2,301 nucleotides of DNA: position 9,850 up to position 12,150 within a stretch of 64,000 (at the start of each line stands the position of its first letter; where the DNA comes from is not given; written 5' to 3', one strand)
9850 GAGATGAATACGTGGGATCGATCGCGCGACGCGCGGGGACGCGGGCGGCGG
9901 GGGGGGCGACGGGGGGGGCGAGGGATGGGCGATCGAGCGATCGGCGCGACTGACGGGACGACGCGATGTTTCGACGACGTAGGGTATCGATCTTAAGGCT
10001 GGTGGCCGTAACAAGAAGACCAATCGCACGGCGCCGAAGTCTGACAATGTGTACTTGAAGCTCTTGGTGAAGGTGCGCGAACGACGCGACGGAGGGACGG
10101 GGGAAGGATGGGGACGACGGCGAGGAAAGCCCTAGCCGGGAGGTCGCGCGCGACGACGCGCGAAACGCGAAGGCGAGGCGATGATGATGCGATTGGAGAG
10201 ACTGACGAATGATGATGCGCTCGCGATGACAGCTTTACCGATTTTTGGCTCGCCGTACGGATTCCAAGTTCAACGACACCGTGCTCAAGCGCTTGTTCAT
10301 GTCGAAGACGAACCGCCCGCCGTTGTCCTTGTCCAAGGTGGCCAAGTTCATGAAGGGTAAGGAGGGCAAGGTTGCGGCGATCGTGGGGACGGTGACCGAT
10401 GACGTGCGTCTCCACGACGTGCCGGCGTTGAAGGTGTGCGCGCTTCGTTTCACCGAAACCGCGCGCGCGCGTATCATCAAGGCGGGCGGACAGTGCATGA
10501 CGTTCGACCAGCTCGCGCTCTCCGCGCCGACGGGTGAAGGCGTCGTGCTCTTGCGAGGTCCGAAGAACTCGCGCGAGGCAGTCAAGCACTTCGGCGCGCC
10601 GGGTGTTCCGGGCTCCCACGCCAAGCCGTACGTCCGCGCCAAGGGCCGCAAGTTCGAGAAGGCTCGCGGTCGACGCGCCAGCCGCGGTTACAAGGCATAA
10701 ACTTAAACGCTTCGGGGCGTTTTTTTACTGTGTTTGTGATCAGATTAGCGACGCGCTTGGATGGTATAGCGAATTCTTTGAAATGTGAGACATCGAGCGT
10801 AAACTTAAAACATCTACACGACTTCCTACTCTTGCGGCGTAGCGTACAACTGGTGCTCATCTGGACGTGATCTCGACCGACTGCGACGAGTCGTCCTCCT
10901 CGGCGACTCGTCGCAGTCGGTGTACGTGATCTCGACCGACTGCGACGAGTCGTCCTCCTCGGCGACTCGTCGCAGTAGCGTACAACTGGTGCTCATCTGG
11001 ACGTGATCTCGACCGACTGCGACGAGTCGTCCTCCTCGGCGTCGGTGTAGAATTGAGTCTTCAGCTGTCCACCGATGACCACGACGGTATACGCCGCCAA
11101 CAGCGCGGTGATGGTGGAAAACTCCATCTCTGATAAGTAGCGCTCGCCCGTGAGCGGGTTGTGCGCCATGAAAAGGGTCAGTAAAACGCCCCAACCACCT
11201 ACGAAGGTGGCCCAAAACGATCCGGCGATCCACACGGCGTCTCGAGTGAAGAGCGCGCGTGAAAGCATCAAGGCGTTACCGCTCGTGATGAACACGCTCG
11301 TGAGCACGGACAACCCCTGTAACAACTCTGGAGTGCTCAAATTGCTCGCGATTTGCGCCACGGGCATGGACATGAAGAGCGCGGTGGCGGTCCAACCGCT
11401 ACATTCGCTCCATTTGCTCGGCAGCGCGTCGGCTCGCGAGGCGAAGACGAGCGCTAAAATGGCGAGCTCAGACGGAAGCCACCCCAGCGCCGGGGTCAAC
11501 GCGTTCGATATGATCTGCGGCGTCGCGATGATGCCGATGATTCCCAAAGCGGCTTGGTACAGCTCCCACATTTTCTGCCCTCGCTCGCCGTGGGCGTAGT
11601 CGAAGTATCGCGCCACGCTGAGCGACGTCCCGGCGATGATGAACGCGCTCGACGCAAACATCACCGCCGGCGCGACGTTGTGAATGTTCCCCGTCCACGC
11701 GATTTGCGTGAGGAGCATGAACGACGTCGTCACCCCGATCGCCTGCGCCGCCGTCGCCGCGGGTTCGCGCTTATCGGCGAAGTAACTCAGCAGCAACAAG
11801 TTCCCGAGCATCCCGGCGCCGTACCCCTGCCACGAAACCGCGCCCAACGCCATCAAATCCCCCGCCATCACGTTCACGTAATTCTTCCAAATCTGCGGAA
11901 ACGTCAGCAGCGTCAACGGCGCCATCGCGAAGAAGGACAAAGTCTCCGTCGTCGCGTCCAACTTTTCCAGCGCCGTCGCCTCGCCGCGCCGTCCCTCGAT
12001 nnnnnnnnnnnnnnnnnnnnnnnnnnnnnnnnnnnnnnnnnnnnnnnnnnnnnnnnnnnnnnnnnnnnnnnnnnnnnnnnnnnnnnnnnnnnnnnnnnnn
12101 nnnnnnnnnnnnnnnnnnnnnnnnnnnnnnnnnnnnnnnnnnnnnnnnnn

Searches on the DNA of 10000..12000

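Call 20: search_rna_families(source=window, start=10000, end=12000, threshold=evalue, max_evalue=1)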
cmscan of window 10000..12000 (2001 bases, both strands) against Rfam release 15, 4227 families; matches with E-value up to 1: 10.
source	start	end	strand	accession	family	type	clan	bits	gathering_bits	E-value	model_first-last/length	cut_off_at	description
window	10872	10971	+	RF01521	CC1840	Gene; sRNA;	-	35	50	0.021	1-95/95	no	caulobacter sRNA CC1840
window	10882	10962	+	RF01665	P13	Gene; sRNA;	-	27.4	70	0.17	1-76/76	no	Pseudomonas sRNA P13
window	10880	10976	-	RF04104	MIR918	Gene; miRNA;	-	25.6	268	0.066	1-265/265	no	MIR918 microRNA precursor family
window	10903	10953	+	RF03957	mir-5856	Gene; miRNA;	-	23.9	90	0.044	1-70/70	no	mir-5856 microRNA precursor family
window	10903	10953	-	RF03957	mir-5856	Gene; miRNA;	-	23.8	90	0.05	1-70/70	no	mir-5856 microRNA precursor family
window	10177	10228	+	RF01152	sR1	Gene; snRNA; snoRNA; CD-box;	-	21.4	45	0.0098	1-57/57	no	Small nucleolar RNA sR1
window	10178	10242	+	RF01304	sR5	Gene; snRNA; snoRNA; CD-box;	-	19.8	40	0.094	1-53/53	no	Small nucleolar RNA sR5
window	10177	10233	+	RF01145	sR14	Gene; snRNA; snoRNA; CD-box;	-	19.4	38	0.023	1-54/54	no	Small nucleolar RNA sR14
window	10177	10231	+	RF01136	sR28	Gene; snRNA; snoRNA; CD-box;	-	16.9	39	0.17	1-55/55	no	Small nucleolar RNA sR28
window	10182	10231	+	RF01138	sR23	Gene; snRNA; snoRNA; CD-box;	-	15.3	45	0.82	1-54/54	no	Small nucleolar RNA sR23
